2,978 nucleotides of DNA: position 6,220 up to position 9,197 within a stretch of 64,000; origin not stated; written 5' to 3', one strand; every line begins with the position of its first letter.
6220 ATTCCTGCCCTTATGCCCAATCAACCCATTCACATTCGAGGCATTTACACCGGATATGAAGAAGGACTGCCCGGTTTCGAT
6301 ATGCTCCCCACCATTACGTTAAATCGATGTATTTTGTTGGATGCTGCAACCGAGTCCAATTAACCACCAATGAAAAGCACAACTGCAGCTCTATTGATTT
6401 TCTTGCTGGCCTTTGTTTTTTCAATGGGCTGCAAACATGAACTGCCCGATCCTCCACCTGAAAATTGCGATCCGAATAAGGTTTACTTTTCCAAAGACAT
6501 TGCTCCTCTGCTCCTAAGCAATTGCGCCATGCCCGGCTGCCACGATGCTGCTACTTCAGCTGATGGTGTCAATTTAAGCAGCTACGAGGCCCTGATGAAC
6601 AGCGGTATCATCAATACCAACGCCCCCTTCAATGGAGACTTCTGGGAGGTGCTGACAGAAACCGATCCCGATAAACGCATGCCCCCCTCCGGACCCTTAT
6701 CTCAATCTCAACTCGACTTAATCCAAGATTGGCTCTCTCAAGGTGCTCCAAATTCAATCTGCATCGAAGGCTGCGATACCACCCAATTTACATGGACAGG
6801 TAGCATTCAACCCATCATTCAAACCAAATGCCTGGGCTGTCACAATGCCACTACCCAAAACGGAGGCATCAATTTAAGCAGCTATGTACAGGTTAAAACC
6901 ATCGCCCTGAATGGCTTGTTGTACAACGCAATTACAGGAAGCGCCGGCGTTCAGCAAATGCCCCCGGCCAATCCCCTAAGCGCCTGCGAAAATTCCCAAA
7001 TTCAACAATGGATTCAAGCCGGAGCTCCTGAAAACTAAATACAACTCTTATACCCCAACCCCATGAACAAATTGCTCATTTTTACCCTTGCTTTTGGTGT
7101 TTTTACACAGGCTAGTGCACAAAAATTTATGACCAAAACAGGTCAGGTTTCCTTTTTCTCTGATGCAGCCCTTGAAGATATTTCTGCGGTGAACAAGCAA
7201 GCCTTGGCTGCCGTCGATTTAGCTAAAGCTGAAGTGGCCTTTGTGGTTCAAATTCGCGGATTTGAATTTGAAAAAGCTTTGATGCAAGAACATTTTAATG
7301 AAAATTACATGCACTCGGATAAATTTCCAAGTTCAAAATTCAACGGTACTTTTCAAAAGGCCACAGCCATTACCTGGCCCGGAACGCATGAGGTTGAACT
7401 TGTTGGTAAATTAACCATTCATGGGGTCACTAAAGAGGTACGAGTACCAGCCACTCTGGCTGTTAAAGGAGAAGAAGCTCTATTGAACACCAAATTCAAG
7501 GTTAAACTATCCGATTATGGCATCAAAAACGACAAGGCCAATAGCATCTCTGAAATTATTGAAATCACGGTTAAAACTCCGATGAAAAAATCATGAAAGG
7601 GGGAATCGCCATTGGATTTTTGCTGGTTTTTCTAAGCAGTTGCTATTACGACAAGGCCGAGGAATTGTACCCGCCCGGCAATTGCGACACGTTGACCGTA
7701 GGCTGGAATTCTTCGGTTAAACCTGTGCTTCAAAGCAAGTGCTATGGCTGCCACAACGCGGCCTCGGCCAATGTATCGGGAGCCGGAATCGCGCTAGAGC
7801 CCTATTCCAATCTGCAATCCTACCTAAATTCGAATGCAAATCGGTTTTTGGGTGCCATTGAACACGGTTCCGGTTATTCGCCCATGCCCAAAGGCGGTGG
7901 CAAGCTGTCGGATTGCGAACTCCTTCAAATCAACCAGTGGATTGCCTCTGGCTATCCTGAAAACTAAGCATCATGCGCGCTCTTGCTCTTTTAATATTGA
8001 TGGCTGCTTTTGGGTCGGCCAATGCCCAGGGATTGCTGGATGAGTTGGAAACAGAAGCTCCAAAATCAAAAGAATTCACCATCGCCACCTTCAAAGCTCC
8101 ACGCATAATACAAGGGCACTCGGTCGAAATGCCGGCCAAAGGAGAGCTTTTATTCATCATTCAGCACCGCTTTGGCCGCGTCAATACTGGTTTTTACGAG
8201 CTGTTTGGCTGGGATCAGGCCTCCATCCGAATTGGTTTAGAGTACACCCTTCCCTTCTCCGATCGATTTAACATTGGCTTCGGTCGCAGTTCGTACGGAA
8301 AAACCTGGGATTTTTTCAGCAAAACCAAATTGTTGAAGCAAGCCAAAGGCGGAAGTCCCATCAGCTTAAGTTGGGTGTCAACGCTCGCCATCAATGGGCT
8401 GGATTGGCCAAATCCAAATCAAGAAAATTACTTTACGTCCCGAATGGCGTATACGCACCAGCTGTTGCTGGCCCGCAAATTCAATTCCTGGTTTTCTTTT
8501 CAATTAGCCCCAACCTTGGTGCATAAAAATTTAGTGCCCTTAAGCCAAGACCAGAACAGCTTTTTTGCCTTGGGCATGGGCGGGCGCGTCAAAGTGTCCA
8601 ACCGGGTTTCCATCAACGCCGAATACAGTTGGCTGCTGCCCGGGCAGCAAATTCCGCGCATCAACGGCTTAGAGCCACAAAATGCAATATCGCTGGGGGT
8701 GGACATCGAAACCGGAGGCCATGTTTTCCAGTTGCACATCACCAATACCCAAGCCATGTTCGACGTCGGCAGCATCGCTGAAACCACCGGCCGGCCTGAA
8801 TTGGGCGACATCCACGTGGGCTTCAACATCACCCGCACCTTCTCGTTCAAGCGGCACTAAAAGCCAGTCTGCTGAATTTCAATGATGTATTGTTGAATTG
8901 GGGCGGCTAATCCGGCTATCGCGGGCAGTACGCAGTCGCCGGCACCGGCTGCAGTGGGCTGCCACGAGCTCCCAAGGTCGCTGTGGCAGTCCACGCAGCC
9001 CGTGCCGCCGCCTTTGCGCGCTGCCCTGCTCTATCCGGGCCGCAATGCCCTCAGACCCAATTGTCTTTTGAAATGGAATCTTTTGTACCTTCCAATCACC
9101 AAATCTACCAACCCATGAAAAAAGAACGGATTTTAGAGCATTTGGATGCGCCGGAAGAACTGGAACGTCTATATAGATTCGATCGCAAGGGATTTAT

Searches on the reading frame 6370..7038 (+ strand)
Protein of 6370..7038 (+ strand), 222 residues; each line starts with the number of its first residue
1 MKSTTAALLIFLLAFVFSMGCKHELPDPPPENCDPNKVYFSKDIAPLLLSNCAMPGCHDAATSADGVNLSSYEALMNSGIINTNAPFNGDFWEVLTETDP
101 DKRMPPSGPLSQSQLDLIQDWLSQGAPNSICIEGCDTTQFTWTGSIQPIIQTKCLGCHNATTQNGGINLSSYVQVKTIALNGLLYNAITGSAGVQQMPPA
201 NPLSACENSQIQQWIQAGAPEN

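Call 89: search_protein_families(library=pfam, proteins=[window:6370-7038:+], max_evalue=0.0001)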
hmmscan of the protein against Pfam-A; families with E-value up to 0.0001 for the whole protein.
window:6370-7038:+ (222 aa): 2 families
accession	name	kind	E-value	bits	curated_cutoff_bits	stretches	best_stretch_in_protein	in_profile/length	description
PF07635.16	PSCyt1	-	3.8e-12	47.1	22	1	56-108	3-59/59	Planctomycete cytochrome C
PF13442.11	Cytochrome_CBB3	-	1.9e-05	25.3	27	0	147-212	7-62/68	Cytochrome C oxidase, cbb3-type, subunit III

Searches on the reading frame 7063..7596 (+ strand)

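Call 89: search_protein_families(library=pfam, proteins=[window:7063-7596:+], max_evalue=0.0001)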
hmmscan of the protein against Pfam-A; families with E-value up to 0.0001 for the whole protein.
window:7063-7596:+ (177 aa): 1 family
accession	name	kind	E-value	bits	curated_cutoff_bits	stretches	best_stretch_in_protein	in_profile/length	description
PF04264.18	YceI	-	2.5e-18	67.3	23.7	1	27-171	31-147/150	YceI-like domain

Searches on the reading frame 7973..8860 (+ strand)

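Call 41: search_protein_families(library=pfam, proteins=[window:7973-8860:+])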
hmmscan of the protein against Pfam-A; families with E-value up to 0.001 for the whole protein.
window:7973-8860:+ (295 aa): 1 family
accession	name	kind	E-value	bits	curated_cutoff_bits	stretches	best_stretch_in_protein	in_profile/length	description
PF19089.6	DUF5777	-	9.2e-88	294.1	23.1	1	40-290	1-247/247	Membrane bound beta barrel domain (DUF5777)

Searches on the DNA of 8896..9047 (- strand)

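Call 11: build_rna_model(alignment_id=A2)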
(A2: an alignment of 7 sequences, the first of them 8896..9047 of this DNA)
Model R1 built from alignment A2 (7 sequences, 162 columns); structure: RNAalifold consensus.
model positions 149; base pairs 45; branch points 0; effective number of sequences 1.39; information 0.591 bits per position. Calibrated on 0.2 Mb of random sequence (short: E-values are rough).
structure used (alignment columns):
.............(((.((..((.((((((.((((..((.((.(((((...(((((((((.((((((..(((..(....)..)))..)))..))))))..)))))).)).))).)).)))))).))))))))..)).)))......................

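Call 12: search_with_rna_model(model_id=R1, source=window, max_evalue=10, filters=off)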
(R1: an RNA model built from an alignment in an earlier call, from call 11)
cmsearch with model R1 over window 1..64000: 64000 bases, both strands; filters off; matches with E-value up to 10: 25.
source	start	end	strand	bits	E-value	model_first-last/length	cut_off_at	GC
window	31023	31169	+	140.6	4.5e-27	1-149/149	no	0.73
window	60147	60296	-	138.9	9.8e-27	1-149/149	no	0.61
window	19936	20083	-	135.1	5.8e-26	1-149/149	no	0.76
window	35734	35882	-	135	6.2e-26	1-149/149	no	0.77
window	46761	46910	+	135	6.3e-26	1-149/149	no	0.67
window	10391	10539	+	124.7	8e-24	1-149/149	no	0.74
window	8898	9047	-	123.8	1.2e-23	1-149/149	no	0.71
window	46782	46885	-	22.7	0.0055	22-126/149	no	0.68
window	60151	60299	+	18.8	0.034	1-149/149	no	0.62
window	31020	31166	-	18.5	0.039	1-149/149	no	0.73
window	8923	9026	+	17.6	0.059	22-126/149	no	0.74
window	19939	20086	+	16.8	0.086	1-149/149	no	0.76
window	10405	10521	-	10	2.2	1-149/149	no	0.74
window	30476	30563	+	9.9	2.2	1-149/149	no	0.43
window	13295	13349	+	9.6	2.6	1-149/149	no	0.56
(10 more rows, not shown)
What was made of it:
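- Checked: Nothing else in 64 kb scores above 23 bits (call 12).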

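Call 18: search_with_rna_model(model_id=R1, sources=[L001, L002, L003, L004, L005, L006, L007, L008, L009, L010, L011, L012, L013, L014, L015, L016, L017, L018, L019, L020, L021, L022, L023, L024, L025, L026, L027, L028, L029, L030, L031, L032, L033, L034, L035, L036, L037, L038, L039, L040, L041, L042, L043, L044, L045, L046, L047, L048, L049, L050, L051, L052, L053, L054, L055, L056, L057, L058, L059, L060, L061, L062, L063, L064, L065, L066, L067, L068, L069, L070, L071, L072, L073, L074, L075, L076, L077, L078, L079], max_evalue=0.001, make_alignment=true)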
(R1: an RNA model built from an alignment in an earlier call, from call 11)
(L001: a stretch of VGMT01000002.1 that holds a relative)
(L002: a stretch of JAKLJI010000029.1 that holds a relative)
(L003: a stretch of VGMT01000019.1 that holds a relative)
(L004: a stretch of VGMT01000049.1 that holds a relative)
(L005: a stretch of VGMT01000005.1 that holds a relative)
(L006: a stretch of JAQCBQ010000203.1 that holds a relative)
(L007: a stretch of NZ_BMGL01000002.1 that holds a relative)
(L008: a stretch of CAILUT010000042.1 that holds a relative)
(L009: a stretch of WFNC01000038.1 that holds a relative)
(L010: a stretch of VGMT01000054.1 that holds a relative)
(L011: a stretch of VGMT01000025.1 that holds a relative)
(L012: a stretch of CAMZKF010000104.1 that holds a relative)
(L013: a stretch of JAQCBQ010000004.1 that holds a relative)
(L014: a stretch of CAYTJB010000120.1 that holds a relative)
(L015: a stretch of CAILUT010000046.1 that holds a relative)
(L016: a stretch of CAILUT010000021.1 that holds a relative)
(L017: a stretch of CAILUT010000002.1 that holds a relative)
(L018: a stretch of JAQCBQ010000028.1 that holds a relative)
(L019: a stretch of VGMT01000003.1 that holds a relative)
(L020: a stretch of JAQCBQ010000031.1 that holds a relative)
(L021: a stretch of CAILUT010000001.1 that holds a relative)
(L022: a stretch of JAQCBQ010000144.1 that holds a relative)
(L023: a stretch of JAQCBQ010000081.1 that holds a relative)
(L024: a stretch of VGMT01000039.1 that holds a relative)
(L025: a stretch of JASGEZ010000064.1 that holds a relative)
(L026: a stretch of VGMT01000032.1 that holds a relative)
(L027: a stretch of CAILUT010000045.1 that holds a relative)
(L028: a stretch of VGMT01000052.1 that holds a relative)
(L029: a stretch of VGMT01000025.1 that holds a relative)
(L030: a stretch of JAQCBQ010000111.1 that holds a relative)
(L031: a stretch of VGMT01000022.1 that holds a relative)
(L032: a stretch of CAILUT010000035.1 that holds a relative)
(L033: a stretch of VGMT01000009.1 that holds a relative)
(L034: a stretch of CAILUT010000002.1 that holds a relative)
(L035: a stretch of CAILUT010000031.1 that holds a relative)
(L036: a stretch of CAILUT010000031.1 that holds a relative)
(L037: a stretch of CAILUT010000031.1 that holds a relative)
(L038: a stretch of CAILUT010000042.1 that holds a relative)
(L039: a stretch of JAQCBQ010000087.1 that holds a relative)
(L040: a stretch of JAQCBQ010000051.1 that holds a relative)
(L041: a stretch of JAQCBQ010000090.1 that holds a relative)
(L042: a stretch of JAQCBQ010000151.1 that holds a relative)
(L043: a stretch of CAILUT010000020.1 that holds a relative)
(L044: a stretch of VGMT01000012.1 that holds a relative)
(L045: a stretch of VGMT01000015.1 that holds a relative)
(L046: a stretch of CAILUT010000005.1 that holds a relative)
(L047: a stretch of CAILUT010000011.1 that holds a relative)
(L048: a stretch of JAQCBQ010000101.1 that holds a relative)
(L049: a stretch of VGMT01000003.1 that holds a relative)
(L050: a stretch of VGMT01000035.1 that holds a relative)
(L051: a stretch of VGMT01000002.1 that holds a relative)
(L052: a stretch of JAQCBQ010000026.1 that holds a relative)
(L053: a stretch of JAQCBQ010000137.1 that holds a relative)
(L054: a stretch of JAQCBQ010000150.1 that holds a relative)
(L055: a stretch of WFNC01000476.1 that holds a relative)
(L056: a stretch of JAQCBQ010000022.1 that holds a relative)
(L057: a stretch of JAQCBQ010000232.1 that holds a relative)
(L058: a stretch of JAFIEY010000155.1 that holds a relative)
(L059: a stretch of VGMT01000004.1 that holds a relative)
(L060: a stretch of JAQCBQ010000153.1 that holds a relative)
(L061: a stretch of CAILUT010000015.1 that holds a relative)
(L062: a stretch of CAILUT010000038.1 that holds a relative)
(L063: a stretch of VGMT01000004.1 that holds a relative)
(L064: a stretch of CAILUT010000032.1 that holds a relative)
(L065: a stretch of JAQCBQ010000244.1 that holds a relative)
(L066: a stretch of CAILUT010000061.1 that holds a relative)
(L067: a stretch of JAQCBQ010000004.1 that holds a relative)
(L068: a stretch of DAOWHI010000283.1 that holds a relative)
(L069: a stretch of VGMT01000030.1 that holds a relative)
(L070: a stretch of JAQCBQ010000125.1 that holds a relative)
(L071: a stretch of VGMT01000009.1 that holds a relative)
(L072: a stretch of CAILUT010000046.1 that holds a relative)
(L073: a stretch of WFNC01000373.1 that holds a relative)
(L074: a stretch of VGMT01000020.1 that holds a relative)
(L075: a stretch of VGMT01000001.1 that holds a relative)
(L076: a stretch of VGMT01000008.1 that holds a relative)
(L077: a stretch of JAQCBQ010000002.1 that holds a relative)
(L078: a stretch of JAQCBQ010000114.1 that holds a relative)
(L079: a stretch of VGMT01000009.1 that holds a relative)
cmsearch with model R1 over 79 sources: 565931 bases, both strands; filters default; matches with E-value up to 0.001: 101.
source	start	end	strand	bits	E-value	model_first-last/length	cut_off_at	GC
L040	6641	6788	-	147.4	1.6e-27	1-149/149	no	0.72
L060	1116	1265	-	138.9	8.6e-26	1-149/149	no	0.61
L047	622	770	-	138.6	1e-25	1-149/149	no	0.73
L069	4539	4687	+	137.4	1.8e-25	1-149/149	no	0.66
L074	4143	4291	+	137.1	2.1e-25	1-149/149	no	0.68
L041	2363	2511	+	136.8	2.4e-25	1-149/149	no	0.66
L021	3604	3752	+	136.4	2.8e-25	1-149/149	no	0.71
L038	124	273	-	133.7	1e-24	1-149/149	no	0.71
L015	5248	5394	+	133.7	1e-24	1-149/149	no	0.65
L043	3446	3595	-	132.6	1.7e-24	1-149/149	no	0.7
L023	830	979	-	131.8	2.5e-24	1-149/149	no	0.7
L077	3189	3336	-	131.8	2.5e-24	1-149/149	no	0.67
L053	3295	3442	-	131.7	2.6e-24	1-149/149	no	0.67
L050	3481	3631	-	130.6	4.3e-24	1-149/149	no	0.69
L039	6956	7104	+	130.6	4.3e-24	1-149/149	no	0.69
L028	5736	5884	-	130.5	4.5e-24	1-149/149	no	0.7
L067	1453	1601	+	130.2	5.2e-24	1-149/149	no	0.68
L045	1729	1877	+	130.2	5.3e-24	1-149/149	no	0.74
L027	7809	7957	+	130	5.7e-24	1-149/149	no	0.72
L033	1876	2023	+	129.9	6.1e-24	1-149/149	no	0.66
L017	6368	6514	-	129.5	7.3e-24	1-149/149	no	0.66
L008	6786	6935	+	129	9.4e-24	1-149/149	no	0.71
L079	6093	6241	+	128.5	1.2e-23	1-149/149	no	0.68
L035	6650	6798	+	127.9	1.6e-23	1-149/149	no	0.67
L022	5531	5679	-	127.6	1.8e-23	1-149/149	no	0.62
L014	5325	5473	+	127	2.3e-23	1-149/149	no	0.72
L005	1073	1224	-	126.8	2.6e-23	1-149/149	no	0.7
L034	3512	3659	-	126.5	2.9e-23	1-149/149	no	0.77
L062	4980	5127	+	126.4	3.2e-23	1-149/149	no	0.69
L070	6757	6905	-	126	3.8e-23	1-149/149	no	0.68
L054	212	360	+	126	3.8e-23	1-149/149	no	0.68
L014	1269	1418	-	126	3.9e-23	1-149/149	no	0.71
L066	4655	4797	-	125.2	5.4e-23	7-149/149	5'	0.7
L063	6380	6527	-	125.1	5.9e-23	1-149/149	no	0.72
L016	1035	1182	-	124.8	6.7e-23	1-149/149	no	0.71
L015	1064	1213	-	124.7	6.9e-23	1-149/149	no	0.7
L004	4697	4846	+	124.6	7.2e-23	1-149/149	no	0.68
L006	3701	3848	-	124.4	8e-23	1-149/149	no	0.74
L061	6357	6507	+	123.6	1.2e-22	1-149/149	no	0.68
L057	2138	2285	-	123.3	1.4e-22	1-149/149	no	0.76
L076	6544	6691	+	123.1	1.5e-22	1-149/149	no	0.68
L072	6261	6410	-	123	1.5e-22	1-149/149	no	0.75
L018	1832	1980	+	122.7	1.8e-22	1-149/149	no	0.74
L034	210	357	+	122.5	2e-22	1-149/149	no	0.74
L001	3555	3705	+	121.3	3.4e-22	1-149/149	no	0.66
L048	5396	5543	+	121.2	3.6e-22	1-149/149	no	0.66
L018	1604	1752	-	121.1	3.9e-22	1-149/149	no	0.7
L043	5627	5768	+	121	4e-22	1-149/149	no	0.71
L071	3100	3247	+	120.4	5.3e-22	1-149/149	no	0.73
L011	7785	7932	-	119.7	7.3e-22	1-149/149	no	0.72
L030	1457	1604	-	119.4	8.4e-22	1-149/149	no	0.73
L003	7425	7574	-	118.8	1.1e-21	1-149/149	no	0.72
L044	7762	7911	+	118.4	1.3e-21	1-149/149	no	0.69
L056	1205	1354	+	118.1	1.6e-21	1-149/149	no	0.69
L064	3933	4080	-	117.7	1.9e-21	1-149/149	no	0.74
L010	3525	3674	-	117.4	2.1e-21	1-149/149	no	0.68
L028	7429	7577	+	117.4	2.2e-21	1-149/149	no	0.68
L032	1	145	+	116.4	3.4e-21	7-149/149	5'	0.7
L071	5991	6138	+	115.9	4.4e-21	1-149/149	no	0.69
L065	1686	1835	-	113.4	1.4e-20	1-149/149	no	0.65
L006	2044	2191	+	113.2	1.6e-20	1-149/149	no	0.75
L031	6162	6308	-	112.7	2e-20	1-149/149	no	0.72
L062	3681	3829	-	112.7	2e-20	1-149/149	no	0.7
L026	394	541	-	112.5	2.1e-20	1-149/149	no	0.74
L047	4452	4601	+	111.6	3.2e-20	1-149/149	no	0.67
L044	3826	3973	-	110.7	5e-20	1-149/149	no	0.72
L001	2225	2373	-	110.3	6.1e-20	1-149/149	no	0.67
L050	3681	3829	+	108.5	1.4e-19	1-149/149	no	0.65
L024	687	834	+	107.9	1.9e-19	1-149/149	no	0.72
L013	5036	5185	-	107.5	2.3e-19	1-149/149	no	0.72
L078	3759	3906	+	106.9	3e-19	1-149/149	no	0.76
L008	5116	5265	-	105.8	5e-19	1-149/149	no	0.71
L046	4604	4753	-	105.3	6.3e-19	1-149/149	no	0.68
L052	6021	6169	-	104.8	8.2e-19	1-149/149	no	0.71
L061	6159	6307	-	102.8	2.1e-18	1-149/149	no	0.63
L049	6281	6429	-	102.3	2.7e-18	1-149/149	no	0.74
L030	5679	5827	+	102.1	2.9e-18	1-149/149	no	0.61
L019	1568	1715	+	100.2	7.1e-18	1-149/149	no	0.72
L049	3659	3807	+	97.7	2.3e-17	1-149/149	no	0.66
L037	6045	6192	-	96.6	3.8e-17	1-149/149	no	0.68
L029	436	584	-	96.4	4.2e-17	1-149/149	no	0.74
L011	2999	3150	+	94.7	9.6e-17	1-149/149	no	0.74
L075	3049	3197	+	89.1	1.3e-15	1-149/149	no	0.7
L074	6996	7145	-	88.5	1.7e-15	1-149/149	no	0.71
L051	6862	7013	+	88.2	2e-15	1-149/149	no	0.64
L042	746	894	+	86.9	3.7e-15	1-149/149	no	0.6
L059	6308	6454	-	86.5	4.4e-15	1-149/149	no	0.61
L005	1274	1424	+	85.7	6.5e-15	1-149/149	no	0.66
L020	7809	7959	-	85.4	7.6e-15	1-149/149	no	0.78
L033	1652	1803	-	85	9.1e-15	1-149/149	no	0.68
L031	1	104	+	80.3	8.3e-14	47-149/149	5'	0.74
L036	3391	3540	+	78.5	1.9e-13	1-149/149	no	0.76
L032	4549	4699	-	70.7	7.6e-12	1-149/149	no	0.63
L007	7815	7966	+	67.3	3.7e-11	1-149/149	no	0.36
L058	7399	7548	-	50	1.3e-07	1-149/149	no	0.58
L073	4868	5017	-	49.8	1.4e-07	1-149/149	no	0.35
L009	6549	6698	-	49.5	1.6e-07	1-149/149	no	0.4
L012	5698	5851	-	48.5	2.6e-07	1-149/149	no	0.34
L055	136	286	+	47.5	4.2e-07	1-149/149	no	0.36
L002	800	947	-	39.5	1.8e-05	1-149/149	no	0.59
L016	3542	3689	+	33.7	0.00028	1-149/149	no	0.7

Alignment A3: 101 matches aligned to the model, 198 columns, each read 5' to 3' on its own strand. Consensus structure (alignment columns), stored with it:
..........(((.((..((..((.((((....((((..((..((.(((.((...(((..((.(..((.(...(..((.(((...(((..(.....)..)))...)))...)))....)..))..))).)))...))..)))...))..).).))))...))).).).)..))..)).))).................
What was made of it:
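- On Flavo-1 (RF01705): L009:6549-6698 and L073:4868-5017 hit the window-derived model R1 (E about 1.5e-7, call 18).
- AT-rich long copies L009:6556-6702 and L073:4874-5018 match the window-derived model R1 (E about 1e-7, call 18).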

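Call 53: search_with_rna_model(model_id=R1, sources=[L071, L034, L017], max_evalue=5, filters=off)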
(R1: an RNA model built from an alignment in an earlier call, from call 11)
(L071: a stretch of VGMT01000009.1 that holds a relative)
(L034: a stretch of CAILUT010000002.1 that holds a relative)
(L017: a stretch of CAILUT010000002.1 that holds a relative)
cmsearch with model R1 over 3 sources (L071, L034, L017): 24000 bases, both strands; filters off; matches with E-value up to 5: 16.
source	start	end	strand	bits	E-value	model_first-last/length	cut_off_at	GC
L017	6368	6514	-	129.5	3.1e-25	1-149/149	no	0.66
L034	3512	3659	-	126.5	1.3e-24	1-149/149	no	0.77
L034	210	357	+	122.5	8.4e-24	1-149/149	no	0.74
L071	3100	3247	+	120.4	2.3e-23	1-149/149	no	0.73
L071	5991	6138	+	115.9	1.9e-22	1-149/149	no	0.69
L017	6372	6517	+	22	0.0029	1-149/149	no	0.65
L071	3122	3223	-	11.4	0.42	23-125/149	no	0.75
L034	3535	3638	+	10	0.81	22-126/149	no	0.79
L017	430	480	-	9.7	0.92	1-149/149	no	0.47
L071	6010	6118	-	9.7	0.95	19-128/149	no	0.72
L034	232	333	-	9.6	0.98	23-125/149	no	0.77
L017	1431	1465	-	8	2.1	1-149/149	no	0.6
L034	1756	1800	-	7.5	2.6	1-149/149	no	0.62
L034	5830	5865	-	6.6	4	1-149/149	no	0.58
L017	7948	7990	-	6.3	4.7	1-149/149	no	0.51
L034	4850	4888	+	6.2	4.8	1-149/149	no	0.41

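Call 64: search_with_rna_model(model_id=R1, sources=[L085, L086, L087, L088, L089, L090, L082, L083, L084], max_evalue=1)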
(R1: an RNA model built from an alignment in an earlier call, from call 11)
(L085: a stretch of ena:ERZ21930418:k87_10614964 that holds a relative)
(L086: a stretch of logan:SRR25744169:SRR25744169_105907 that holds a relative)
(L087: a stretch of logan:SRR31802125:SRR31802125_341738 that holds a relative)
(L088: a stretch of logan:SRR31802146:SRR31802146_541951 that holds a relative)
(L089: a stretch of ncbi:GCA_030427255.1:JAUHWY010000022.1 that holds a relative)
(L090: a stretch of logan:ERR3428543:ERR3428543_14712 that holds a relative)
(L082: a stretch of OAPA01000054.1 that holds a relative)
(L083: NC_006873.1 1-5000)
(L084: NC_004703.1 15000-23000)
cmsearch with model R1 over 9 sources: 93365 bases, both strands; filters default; matches with E-value up to 1: 10.
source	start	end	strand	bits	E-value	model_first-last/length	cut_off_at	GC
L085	908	1055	+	139.4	1.2e-26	1-149/149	no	0.72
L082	5277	5425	+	128.7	1.7e-24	1-149/149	no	0.74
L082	3785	3934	-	118.8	1.8e-22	1-149/149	no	0.7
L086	1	88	+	43.7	4e-07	61-149/149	5'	0.65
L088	1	88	+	43.7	4e-07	61-149/149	5'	0.65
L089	21184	21341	+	42.5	7.2e-07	1-149/149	no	0.72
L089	14037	14188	-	35.1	2.3e-05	1-149/149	no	0.66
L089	1913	2054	+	16.5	0.15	1-149/149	no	0.7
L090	1913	2054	+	16.5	0.15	1-149/149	no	0.7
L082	3810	3913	+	16.1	0.18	22-126/149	no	0.73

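Call 87: search_with_rna_model(model_id=R1, sources=[L091, L025, L068], max_evalue=1, filters=off)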
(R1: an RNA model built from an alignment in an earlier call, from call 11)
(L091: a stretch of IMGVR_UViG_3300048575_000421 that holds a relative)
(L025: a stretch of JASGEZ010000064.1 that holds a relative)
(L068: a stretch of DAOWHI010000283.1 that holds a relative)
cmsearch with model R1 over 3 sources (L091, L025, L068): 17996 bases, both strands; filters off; matches with E-value up to 1: 7.
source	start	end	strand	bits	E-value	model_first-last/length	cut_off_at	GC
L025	365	483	+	16.7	0.025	1-149/149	no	0.71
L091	2711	2797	+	10.9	0.39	1-149/149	no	0.67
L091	2262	2395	-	10.2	0.56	1-149/149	no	0.69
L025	714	806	+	9.9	0.64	1-149/149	no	0.71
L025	2379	2499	-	9.6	0.73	1-149/149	no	0.72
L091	1792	1859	+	9.6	0.74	39-111/149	no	0.71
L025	816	895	+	9.5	0.76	1-149/149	no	0.73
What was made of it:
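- On Flavo-1 (RF01705): The three hits outside the phylum or in viral contigs are not CM hits (call 87).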
